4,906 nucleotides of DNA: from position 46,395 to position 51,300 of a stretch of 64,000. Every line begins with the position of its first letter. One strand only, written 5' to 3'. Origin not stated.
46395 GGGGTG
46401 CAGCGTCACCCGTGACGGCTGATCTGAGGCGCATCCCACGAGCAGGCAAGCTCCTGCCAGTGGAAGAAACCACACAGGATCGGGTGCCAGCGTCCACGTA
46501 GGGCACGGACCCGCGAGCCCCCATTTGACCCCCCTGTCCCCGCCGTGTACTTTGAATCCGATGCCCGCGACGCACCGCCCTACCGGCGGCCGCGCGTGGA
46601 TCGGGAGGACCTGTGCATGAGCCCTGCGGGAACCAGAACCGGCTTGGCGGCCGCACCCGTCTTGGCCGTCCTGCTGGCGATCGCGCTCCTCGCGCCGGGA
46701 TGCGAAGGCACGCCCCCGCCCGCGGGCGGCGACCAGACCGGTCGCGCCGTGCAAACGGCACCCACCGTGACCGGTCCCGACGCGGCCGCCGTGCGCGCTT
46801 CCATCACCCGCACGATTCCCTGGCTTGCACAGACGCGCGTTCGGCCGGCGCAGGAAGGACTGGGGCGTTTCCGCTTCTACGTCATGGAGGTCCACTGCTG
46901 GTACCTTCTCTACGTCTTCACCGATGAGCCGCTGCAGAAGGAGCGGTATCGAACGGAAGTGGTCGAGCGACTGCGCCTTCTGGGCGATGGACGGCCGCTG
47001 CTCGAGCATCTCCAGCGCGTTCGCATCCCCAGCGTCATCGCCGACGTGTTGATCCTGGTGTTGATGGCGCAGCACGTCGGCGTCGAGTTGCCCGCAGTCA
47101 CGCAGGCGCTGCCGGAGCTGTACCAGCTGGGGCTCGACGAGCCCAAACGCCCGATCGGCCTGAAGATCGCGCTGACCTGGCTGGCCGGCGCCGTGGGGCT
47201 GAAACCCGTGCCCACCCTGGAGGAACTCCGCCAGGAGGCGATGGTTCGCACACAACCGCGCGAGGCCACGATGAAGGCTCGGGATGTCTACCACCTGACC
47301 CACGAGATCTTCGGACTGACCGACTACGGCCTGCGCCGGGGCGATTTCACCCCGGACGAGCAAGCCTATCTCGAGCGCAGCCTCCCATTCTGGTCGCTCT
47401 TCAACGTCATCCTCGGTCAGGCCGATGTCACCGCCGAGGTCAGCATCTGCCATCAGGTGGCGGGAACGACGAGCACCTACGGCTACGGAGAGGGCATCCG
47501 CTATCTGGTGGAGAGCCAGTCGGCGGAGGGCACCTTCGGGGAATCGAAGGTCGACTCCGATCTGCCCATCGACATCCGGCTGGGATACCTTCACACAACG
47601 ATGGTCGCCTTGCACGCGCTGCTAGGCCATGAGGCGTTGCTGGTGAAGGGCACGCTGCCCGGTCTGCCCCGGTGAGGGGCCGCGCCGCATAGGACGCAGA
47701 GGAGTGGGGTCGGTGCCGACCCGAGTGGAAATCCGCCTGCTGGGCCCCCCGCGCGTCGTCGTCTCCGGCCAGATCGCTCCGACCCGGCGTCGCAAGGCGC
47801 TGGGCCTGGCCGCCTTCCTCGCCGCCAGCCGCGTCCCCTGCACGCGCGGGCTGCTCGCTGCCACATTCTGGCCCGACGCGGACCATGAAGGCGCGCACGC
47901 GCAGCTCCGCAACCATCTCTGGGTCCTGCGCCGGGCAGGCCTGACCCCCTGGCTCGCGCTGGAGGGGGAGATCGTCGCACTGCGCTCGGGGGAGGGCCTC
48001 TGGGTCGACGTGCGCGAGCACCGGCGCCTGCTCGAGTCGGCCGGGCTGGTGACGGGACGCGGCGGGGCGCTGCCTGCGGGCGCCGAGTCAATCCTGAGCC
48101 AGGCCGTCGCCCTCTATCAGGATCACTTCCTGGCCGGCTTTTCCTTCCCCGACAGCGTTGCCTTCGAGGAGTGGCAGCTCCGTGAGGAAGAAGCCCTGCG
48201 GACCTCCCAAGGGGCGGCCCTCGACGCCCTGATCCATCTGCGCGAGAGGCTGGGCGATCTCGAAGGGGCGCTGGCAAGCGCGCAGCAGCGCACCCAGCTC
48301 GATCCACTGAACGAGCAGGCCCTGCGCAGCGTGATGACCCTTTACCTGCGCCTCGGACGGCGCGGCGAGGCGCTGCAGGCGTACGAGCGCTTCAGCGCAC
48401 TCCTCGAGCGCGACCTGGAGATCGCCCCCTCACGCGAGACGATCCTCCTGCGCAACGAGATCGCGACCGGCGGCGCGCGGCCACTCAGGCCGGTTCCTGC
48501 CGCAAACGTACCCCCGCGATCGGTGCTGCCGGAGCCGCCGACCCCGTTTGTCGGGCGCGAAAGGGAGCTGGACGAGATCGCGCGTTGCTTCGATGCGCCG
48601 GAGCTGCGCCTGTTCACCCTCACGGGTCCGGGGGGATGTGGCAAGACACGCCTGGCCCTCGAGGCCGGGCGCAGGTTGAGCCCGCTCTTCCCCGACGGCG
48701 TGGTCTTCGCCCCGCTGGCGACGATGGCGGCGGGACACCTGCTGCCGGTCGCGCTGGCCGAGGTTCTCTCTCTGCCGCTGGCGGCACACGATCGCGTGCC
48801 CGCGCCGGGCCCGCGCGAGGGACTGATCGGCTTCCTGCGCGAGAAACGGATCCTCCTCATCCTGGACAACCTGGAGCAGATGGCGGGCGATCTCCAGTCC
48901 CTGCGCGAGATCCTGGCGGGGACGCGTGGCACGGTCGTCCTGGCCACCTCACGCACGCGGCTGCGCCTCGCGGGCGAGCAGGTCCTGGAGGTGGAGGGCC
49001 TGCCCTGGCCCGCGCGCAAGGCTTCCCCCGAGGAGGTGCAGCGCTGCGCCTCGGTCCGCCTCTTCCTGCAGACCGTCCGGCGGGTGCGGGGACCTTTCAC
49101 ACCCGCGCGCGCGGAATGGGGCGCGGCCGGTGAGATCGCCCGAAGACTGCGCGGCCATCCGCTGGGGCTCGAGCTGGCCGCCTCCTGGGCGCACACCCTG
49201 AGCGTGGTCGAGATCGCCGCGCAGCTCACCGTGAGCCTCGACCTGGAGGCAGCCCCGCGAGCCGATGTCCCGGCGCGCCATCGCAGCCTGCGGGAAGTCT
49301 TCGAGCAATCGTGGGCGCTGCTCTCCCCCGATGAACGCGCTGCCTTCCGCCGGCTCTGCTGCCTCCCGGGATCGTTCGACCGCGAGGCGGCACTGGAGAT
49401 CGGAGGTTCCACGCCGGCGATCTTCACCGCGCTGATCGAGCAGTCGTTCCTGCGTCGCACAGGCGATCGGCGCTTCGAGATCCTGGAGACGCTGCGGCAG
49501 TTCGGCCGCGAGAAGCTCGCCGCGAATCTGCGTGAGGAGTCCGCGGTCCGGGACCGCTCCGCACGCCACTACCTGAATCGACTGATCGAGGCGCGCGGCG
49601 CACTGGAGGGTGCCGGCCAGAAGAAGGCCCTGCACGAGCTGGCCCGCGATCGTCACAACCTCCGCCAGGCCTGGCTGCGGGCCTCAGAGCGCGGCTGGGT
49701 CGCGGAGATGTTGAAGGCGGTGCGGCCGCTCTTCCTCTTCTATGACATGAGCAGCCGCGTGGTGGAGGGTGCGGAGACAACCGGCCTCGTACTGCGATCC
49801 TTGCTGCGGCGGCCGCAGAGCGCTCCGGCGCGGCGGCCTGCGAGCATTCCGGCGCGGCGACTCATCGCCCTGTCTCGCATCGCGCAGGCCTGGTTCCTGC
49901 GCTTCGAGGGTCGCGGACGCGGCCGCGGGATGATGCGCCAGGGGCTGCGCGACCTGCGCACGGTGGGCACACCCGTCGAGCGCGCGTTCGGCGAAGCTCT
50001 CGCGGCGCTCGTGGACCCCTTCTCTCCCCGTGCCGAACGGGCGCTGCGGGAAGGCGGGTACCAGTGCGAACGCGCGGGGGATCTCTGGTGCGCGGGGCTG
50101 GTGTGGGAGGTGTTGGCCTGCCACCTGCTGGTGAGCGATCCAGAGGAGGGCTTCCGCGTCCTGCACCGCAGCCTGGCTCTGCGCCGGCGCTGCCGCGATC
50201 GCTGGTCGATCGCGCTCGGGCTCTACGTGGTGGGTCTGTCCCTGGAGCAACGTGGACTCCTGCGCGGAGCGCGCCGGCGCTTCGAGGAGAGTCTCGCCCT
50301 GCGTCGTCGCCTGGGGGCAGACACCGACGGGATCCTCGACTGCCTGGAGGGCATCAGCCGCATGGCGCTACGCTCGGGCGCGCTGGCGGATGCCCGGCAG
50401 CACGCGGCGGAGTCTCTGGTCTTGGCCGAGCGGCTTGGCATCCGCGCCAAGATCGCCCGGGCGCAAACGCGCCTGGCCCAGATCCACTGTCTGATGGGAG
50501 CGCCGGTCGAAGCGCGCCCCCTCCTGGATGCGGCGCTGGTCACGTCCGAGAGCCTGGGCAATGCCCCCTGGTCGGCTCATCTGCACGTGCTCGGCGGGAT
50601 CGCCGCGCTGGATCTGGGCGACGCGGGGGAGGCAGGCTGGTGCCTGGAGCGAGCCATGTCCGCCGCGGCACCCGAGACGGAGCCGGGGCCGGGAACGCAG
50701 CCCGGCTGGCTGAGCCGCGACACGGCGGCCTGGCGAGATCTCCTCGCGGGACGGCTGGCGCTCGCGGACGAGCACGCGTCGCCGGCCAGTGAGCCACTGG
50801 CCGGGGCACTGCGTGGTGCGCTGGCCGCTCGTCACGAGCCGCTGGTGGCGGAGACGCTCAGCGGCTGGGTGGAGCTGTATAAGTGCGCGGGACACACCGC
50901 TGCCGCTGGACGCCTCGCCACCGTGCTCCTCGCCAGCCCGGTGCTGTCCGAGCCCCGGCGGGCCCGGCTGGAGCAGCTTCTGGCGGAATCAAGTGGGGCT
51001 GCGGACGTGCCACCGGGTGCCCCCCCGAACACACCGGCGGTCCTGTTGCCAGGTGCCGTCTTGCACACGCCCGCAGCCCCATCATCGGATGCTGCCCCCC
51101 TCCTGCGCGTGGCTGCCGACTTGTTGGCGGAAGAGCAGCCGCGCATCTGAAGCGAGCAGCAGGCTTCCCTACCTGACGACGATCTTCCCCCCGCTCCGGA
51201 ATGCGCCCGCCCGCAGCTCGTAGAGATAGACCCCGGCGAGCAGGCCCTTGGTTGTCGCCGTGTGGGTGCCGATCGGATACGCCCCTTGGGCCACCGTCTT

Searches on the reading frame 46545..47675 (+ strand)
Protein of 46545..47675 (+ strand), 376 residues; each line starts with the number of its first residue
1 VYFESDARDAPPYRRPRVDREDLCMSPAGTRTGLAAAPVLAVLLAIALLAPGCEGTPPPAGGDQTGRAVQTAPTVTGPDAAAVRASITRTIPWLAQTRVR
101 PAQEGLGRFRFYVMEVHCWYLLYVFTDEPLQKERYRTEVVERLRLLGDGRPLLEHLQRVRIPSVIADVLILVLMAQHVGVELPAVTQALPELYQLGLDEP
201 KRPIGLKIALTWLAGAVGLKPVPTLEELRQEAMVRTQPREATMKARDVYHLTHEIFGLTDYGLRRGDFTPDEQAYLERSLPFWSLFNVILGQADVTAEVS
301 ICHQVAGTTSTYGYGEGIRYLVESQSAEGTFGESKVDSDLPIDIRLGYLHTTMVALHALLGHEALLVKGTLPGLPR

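Call 70: search_protein_families(library=pfam, proteins=[window:46545-47675:+], max_evalue=0.00001)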
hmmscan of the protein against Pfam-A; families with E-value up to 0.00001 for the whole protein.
window:46545-47675:+ (376 aa): 1 family
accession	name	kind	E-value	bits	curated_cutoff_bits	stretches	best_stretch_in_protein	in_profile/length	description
PF21836.2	DUF6895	-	5.1e-19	69.2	23.8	1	159-358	78-287/289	Domain of unknown function (DUF6895)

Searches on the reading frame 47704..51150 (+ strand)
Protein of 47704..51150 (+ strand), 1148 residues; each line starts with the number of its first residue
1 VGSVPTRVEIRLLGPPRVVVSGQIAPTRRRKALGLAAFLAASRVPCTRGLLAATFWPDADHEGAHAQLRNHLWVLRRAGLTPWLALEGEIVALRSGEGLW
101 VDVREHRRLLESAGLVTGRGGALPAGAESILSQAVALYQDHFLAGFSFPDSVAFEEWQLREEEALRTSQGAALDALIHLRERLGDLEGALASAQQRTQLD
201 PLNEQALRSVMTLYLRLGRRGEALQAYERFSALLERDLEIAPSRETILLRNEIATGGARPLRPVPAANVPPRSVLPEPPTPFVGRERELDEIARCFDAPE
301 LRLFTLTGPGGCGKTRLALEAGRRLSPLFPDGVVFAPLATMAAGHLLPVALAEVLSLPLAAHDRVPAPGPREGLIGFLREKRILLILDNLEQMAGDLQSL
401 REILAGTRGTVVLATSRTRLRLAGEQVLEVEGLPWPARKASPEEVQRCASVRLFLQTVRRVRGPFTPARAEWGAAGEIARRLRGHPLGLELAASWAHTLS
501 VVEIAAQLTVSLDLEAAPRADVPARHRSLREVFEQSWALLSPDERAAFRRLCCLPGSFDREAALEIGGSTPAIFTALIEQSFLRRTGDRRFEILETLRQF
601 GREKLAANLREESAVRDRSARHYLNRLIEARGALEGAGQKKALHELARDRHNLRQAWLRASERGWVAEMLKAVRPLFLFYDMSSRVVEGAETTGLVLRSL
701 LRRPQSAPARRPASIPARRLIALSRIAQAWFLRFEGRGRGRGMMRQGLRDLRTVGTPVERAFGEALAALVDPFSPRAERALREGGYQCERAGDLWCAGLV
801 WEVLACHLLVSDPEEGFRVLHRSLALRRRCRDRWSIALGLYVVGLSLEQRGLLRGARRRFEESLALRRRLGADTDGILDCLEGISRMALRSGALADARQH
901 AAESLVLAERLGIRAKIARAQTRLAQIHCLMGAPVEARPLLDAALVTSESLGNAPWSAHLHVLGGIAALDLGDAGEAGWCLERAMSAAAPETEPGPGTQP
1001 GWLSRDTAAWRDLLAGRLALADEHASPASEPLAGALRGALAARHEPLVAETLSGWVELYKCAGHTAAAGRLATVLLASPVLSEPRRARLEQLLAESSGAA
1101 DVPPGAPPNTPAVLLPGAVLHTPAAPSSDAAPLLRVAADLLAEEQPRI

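Call 70: search_protein_families(library=pfam, proteins=[window:47704-51150:+], max_evalue=0.00001)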
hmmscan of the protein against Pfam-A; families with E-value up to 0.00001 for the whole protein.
window:47704-51150:+ (1148 aa): 3 families
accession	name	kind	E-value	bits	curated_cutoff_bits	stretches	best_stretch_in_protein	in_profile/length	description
PF03704.23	BTAD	-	3.5e-18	66.8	22.1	1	101-253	1-145/146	Bacterial transcriptional activator domain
PF13424.12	TPR_12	-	7.4e-09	36.1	30.1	0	842-906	8-73/77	Tetratricopeptide repeat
PF13191.12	AAA_16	-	3.6e-07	31.3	32.6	1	281-404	1-155/167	AAA ATPase domain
